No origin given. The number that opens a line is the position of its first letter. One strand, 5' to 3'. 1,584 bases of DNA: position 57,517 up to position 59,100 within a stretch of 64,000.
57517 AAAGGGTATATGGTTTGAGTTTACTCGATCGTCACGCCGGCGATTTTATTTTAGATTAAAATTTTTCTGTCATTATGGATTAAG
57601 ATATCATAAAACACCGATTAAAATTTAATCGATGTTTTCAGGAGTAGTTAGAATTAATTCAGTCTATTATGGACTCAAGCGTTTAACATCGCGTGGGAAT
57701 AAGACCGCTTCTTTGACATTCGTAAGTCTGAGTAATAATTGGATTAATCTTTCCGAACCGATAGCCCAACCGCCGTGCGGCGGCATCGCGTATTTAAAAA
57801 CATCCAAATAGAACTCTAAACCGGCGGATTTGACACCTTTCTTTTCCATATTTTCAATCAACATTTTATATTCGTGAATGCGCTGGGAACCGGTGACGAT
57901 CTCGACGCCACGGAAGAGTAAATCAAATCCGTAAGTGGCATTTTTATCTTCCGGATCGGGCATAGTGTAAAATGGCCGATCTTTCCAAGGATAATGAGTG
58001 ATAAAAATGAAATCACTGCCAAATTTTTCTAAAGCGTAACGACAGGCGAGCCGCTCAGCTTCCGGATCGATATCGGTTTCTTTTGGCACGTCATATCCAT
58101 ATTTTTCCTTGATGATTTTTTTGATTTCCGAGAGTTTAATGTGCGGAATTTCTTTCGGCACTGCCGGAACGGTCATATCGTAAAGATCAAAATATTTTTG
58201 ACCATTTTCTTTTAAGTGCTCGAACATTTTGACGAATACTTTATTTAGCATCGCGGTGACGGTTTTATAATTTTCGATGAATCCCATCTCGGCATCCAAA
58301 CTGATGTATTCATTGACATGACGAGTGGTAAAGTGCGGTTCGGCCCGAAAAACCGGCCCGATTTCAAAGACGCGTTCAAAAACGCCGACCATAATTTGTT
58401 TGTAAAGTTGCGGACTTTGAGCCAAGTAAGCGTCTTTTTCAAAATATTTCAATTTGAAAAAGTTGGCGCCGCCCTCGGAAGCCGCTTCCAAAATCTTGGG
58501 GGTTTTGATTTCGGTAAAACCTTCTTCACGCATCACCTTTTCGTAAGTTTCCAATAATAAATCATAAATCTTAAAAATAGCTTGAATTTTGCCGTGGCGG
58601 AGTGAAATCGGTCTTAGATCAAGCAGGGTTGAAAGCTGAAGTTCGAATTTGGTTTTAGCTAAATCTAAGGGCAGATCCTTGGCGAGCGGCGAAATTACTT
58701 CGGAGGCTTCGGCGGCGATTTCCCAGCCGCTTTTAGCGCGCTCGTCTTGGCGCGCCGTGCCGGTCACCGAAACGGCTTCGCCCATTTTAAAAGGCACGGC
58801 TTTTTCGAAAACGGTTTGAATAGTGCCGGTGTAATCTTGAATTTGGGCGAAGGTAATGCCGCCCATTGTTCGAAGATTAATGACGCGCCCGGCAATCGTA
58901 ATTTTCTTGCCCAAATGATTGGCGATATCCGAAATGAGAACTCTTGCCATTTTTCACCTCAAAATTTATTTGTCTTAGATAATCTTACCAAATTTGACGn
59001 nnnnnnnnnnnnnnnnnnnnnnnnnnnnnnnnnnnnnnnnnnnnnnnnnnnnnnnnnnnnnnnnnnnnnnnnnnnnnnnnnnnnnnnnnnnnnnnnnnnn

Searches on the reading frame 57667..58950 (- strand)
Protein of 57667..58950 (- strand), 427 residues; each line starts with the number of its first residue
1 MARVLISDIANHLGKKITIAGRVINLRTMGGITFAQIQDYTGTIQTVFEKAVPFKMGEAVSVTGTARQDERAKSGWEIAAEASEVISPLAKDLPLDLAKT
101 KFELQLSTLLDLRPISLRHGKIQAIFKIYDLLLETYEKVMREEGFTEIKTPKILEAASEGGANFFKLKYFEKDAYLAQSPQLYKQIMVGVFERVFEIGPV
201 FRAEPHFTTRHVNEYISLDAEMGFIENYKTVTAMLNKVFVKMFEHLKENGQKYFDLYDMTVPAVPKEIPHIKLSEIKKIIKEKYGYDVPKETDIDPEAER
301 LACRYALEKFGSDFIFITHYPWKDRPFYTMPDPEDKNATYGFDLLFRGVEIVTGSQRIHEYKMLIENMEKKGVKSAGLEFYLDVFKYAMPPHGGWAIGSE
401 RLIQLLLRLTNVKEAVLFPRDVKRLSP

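Call 25: find_encoding_contigs(protein=window:57667-58950:-, flank=10000, max_places=3)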
Protein window:57667-58950:- (427 aa): 24 contigs read that carry it; 3 places shown.
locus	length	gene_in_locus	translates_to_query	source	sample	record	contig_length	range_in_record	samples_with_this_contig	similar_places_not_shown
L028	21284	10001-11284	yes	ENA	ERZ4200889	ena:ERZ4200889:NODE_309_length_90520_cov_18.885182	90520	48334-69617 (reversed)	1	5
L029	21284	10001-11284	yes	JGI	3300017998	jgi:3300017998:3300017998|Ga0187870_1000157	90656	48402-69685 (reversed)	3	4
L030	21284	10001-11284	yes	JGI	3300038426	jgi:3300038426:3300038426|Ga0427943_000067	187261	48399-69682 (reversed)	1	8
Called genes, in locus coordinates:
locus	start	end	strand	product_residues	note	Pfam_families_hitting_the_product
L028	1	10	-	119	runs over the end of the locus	PF04430:DUF498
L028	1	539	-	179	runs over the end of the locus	-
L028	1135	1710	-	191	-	PF01928:CYTH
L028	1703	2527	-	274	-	PF04055:Radical_SAM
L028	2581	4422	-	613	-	PF16927:HisKA_7TM, PF00512:HisKA, PF02518:HATPase_c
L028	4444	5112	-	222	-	PF00583:Acetyltransf_1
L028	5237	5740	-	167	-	PF01862:PvlArgDC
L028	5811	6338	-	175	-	-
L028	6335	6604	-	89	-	-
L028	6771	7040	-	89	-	-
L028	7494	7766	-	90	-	-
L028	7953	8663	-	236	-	-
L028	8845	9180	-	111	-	-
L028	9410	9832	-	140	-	-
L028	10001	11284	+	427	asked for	PF01336:tRNA_anti-codon, PF00152:tRNA-synt_2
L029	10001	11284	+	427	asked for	PF01336:tRNA_anti-codon, PF00152:tRNA-synt_2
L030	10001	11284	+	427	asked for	PF01336:tRNA_anti-codon, PF00152:tRNA-synt_2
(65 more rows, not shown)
